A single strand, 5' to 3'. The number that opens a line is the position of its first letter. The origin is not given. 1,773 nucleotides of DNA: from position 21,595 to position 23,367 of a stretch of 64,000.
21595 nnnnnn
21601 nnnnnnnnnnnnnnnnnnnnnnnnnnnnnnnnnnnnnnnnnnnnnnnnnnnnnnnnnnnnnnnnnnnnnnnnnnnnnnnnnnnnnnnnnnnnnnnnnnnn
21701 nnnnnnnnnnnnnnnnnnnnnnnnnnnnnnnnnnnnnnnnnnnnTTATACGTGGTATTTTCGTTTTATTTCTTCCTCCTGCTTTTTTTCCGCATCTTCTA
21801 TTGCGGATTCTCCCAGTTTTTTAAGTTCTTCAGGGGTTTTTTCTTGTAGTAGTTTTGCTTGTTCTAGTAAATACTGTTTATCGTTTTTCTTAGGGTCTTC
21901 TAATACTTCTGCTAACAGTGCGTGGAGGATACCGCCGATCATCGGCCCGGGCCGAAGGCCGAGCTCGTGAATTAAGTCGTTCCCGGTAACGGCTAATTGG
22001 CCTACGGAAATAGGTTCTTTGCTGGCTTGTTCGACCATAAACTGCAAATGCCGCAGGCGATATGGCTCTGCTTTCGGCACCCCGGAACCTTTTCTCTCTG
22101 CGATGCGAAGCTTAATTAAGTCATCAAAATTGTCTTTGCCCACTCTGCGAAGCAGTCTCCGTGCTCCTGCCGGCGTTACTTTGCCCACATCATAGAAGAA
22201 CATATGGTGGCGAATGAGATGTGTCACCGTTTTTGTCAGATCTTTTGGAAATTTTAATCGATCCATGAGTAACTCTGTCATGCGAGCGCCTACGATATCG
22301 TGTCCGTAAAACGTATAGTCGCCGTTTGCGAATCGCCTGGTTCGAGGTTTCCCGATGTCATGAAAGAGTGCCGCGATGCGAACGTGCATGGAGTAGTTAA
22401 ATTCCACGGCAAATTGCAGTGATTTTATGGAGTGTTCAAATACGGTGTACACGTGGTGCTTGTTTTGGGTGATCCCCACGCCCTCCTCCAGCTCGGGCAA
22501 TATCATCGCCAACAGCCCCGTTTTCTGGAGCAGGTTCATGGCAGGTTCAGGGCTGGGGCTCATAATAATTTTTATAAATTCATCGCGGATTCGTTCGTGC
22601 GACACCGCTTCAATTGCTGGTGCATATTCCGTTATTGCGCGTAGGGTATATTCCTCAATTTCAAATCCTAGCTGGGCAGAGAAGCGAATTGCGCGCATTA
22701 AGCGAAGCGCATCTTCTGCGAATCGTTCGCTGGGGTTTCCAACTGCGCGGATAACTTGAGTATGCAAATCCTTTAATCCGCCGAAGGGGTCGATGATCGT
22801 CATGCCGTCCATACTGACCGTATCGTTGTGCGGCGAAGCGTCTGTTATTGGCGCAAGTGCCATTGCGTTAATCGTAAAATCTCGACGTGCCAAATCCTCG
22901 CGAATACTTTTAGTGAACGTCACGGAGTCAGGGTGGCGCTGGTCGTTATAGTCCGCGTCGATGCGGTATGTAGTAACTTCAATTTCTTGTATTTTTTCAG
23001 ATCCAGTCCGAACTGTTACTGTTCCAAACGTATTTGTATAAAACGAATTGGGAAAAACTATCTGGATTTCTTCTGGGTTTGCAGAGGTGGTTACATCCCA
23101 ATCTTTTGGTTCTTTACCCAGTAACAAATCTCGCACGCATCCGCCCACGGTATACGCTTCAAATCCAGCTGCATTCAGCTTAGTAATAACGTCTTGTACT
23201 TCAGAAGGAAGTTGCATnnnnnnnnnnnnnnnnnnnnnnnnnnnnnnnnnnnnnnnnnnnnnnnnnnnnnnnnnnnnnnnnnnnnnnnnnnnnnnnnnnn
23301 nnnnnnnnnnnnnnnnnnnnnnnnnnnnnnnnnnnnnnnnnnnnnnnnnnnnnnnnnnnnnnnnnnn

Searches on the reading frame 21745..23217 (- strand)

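Call 8: search_protein_families(library=pfam, proteins=[window:21745-23217:-], max_evalue=0.001)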
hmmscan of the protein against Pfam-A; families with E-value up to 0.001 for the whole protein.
window:21745-23217:- (490 aa): 4 families
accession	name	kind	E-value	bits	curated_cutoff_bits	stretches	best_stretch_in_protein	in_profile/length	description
PF01743.26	PolyA_pol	-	2.1e-36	125.5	23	1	21-157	1-126/126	Poly A polymerase head domain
PF12627.12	PolyA_pol_RNAbd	-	6e-21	74.4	22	1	184-244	1-61/64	Probable RNA and SrmB- binding site of polymerase A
PF01966.28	HD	-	4e-12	46.9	22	1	259-343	1-90/116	HD domain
PF13735.12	tRNA_NucTran2_2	-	3.5e-11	43.7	27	1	315-453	25-148/149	tRNA nucleotidyltransferase domain 2 putative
